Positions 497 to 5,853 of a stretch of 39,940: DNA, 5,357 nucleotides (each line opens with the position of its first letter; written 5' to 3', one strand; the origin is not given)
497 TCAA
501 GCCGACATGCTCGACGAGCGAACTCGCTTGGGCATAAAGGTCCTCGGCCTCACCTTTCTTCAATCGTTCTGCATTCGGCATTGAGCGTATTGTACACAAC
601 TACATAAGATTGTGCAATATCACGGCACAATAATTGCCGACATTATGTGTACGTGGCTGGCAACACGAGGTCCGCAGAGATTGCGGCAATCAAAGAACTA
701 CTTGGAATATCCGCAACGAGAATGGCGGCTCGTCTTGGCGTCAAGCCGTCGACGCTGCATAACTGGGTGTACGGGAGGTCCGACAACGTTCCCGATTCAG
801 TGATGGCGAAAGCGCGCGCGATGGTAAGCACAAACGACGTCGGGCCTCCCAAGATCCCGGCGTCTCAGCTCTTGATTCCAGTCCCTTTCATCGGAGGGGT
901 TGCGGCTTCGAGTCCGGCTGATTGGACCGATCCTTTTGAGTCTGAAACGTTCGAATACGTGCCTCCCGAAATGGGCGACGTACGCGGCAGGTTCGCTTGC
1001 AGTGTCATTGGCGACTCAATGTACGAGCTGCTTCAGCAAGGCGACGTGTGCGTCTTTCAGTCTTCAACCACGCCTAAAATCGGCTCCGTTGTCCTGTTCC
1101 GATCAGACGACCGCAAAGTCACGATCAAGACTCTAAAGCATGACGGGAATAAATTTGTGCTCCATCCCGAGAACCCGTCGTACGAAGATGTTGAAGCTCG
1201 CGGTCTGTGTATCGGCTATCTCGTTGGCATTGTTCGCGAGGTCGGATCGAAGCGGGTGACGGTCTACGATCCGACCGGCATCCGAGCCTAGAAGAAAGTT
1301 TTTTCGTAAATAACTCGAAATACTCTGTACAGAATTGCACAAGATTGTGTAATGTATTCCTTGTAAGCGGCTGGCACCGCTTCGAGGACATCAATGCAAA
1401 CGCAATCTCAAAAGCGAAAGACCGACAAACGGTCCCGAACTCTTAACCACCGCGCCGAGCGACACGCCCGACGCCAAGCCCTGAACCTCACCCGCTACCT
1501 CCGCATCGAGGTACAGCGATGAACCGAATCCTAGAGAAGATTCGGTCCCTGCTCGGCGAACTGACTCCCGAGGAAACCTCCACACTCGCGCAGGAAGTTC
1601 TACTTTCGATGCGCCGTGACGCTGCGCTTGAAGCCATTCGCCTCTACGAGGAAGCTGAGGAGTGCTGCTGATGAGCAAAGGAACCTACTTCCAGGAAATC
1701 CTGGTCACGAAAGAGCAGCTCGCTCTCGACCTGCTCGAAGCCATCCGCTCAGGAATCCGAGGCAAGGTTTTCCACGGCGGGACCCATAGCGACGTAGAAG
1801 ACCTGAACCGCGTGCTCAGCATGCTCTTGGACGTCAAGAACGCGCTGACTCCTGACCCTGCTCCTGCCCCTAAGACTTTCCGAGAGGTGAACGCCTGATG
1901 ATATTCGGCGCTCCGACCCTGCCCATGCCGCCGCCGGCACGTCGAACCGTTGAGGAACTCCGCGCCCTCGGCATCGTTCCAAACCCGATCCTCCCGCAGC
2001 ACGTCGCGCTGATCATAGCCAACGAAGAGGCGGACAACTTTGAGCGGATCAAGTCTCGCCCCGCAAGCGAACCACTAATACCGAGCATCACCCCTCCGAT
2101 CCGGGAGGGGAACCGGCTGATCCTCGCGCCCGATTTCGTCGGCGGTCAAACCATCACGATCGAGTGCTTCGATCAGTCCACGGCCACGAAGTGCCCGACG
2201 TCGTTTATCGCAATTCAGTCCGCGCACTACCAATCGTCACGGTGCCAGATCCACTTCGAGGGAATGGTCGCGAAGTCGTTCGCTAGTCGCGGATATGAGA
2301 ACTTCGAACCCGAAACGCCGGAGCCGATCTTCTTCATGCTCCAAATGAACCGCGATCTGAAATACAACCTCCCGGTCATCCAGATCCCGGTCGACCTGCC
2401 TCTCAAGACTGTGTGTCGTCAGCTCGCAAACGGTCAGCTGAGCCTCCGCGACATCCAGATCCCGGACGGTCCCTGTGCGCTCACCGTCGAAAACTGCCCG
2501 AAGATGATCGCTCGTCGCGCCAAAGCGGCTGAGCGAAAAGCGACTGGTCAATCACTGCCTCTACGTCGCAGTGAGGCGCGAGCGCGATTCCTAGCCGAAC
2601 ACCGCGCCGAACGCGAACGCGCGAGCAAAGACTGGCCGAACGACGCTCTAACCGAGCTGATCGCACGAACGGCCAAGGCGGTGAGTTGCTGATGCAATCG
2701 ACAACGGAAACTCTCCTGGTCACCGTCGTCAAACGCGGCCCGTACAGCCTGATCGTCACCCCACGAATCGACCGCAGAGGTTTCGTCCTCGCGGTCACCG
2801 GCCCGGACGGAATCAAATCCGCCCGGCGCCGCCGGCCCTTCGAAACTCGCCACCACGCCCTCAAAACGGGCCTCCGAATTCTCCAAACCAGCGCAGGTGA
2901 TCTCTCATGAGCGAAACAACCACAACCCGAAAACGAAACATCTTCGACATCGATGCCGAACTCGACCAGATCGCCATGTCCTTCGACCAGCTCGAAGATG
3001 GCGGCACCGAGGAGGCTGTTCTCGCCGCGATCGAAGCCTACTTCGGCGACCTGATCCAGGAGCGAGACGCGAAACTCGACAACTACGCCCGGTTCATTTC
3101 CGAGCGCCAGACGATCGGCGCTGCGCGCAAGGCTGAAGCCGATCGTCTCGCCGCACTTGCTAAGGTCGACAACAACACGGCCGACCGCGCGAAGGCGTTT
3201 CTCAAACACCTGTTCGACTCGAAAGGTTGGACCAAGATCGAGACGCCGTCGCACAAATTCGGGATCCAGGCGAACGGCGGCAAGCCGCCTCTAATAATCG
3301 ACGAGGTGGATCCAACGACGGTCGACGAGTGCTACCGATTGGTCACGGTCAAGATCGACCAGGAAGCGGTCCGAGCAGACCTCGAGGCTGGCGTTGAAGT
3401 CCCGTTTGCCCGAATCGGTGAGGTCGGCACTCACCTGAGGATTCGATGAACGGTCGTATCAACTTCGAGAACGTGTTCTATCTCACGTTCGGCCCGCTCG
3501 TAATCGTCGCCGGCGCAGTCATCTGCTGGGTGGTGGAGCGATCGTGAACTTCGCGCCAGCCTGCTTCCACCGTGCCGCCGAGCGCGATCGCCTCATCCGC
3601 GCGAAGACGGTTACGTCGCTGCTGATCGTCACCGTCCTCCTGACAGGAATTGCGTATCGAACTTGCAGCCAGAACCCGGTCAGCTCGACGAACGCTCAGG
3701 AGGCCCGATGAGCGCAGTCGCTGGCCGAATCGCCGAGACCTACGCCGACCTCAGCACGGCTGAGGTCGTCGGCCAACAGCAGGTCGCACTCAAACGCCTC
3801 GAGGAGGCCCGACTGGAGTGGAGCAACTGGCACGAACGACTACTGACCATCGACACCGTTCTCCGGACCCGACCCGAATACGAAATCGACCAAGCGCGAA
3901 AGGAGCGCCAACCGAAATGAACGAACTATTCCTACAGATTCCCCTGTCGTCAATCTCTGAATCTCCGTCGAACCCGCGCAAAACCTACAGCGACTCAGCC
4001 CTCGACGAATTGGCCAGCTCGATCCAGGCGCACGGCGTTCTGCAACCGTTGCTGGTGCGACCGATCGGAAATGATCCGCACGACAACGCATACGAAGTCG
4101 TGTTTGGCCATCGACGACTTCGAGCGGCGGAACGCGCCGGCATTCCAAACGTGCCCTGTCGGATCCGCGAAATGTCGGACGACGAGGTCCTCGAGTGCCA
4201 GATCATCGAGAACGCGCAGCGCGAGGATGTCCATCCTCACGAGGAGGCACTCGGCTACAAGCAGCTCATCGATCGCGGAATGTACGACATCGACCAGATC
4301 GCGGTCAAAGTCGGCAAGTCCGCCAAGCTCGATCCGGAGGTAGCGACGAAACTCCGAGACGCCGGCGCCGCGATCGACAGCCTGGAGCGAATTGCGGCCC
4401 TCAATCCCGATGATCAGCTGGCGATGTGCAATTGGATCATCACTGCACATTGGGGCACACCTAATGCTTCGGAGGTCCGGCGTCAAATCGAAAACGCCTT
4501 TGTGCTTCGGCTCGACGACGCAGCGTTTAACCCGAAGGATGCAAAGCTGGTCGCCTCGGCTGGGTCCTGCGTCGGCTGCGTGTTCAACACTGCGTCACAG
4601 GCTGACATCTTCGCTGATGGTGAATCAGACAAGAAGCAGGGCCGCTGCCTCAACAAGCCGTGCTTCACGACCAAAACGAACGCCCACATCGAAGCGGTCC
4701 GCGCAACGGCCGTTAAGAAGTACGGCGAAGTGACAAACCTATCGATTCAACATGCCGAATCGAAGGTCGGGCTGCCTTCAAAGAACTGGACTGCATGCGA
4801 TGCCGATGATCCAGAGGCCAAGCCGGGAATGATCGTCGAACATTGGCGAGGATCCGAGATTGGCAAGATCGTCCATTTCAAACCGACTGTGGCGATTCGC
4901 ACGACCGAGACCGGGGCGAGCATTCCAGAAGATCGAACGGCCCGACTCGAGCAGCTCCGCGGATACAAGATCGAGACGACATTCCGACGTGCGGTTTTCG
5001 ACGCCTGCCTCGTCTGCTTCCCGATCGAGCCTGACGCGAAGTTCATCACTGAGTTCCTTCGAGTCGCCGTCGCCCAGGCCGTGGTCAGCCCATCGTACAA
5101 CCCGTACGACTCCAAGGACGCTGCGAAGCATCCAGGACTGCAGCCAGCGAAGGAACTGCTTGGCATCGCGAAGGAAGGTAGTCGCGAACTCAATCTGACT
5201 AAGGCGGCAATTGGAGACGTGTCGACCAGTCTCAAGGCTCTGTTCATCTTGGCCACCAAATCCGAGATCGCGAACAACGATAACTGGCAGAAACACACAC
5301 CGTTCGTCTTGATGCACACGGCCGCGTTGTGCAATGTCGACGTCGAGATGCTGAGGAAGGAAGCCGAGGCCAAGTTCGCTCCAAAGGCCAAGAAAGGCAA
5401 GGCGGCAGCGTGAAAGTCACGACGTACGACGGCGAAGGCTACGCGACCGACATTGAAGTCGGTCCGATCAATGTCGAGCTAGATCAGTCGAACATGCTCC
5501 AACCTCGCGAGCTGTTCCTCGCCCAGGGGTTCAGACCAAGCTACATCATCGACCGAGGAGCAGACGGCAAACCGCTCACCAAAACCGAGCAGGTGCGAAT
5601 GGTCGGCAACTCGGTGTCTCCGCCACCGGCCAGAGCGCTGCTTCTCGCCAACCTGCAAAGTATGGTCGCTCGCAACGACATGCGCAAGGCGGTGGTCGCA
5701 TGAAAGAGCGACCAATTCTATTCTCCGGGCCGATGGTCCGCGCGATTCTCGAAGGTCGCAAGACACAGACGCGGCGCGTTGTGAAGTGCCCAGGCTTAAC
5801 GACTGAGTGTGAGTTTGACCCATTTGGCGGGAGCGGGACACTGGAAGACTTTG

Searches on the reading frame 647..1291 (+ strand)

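Call 45: search_protein_families(library=phrogs, proteins=[window:647-1291:+], max_evalue=0.001)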
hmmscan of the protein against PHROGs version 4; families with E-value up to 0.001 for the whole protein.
window:647-1291:+ (214 aa): 5 families
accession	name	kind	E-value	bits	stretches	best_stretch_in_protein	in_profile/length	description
phrog_4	-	transcription regulation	4.9e-19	69.6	1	10-195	139-335/400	transcriptional repressor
phrog_8558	-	unknown function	6.3e-09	37.1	1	115-187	20-97/114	-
phrog_811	-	DNA, RNA and nucleotide metabolism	2.4e-07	31.4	1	115-184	48-116/140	UmuD-like protein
phrog_6201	-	transcription regulation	8.7e-05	23.4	1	117-183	30-96/121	CI-like repressor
phrog_955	-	DNA, RNA and nucleotide metabolism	0.00022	22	1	10-62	27-78/142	HTH DNA binding protein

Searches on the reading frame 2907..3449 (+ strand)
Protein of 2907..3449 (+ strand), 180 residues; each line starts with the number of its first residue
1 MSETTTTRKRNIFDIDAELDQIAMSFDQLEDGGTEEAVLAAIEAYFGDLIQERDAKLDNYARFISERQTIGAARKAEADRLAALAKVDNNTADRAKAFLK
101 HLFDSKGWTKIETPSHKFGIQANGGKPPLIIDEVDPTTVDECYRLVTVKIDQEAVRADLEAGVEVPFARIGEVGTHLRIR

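Call 45: search_protein_families(library=phrogs, proteins=[window:2907-3449:+], max_evalue=0.001)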
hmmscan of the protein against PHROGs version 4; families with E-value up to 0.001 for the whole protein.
window:2907-3449:+ (180 aa): 1 family
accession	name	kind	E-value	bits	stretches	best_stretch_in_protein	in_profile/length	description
phrog_253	-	DNA, RNA and nucleotide metabolism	6.2e-19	69.5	1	9-180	6-167/169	Mu Gam-like end protection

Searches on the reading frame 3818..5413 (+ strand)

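Call 10: search_protein_families(library=phrogs, proteins=[window:3818-5413:+], max_evalue=0.001)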
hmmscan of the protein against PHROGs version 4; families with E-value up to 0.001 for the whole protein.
window:3818-5413:+ (531 aa): 19 families
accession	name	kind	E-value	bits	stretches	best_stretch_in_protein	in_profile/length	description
phrog_4715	-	DNA, RNA and nucleotide metabolism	8.4e-34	117.9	1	39-152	148-257/630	ParB-like partition protein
phrog_18726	-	unknown function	2.9e-32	113.1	1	40-292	5-292/572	-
phrog_6218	-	DNA, RNA and nucleotide metabolism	5.2e-32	112.6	1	44-170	11-133/506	ParB-like partition protein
phrog_3264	-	DNA, RNA and nucleotide metabolism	7e-31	109.1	1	36-182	47-185/337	ParB-like partition protein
phrog_1033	-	DNA, RNA and nucleotide metabolism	9.5e-16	59.5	1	39-188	34-184/334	ParB-like partition protein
phrog_7783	-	unknown function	1e-14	55.1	1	40-267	4-242/634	-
phrog_620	-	DNA, RNA and nucleotide metabolism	4.5e-13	50.8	1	38-136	9-99/217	ParB-like partition protein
phrog_8071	-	DNA, RNA and nucleotide metabolism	1.1e-11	45.6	1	38-153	7-113/389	ParB-like partition protein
phrog_12047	-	DNA, RNA and nucleotide metabolism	4.2e-10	40.6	1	54-143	15-95/301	ParB-like partition nuclease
phrog_498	-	other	6.5e-10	39.1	1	32-132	29-123/633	DNA methyltransferase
phrog_3951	-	unknown function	8.5e-10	39.6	1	31-164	11-140/301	-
phrog_723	-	DNA, RNA and nucleotide metabolism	1.7e-09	38.8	1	34-135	9-105/223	ParB-like partition protein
phrog_940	-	DNA, RNA and nucleotide metabolism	7.2e-08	33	1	43-165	11-124/388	nuclease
phrog_18056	-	DNA, RNA and nucleotide metabolism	1.2e-06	28.7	1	44-195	9-134/387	ParB-like partition nuclease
phrog_26387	-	DNA, RNA and nucleotide metabolism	2.5e-06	28.1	1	40-117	12-85/252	ParB-like partition nuclease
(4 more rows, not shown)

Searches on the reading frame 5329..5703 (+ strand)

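Call 45: search_protein_families(library=phrogs, proteins=[window:5329-5703:+], max_evalue=0.001)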
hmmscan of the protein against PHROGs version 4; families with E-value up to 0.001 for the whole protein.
window:5329-5703:+ (124 aa): 3 families
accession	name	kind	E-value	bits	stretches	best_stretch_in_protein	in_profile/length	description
phrog_23072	-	other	4.2e-21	76.9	1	55-116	334-395/400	DNA methyltransferase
phrog_13621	-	unknown function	3.3e-19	70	1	54-115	54-115/121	-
phrog_116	-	other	7.8e-15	55.2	1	55-119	440-500/779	DNA methyltransferase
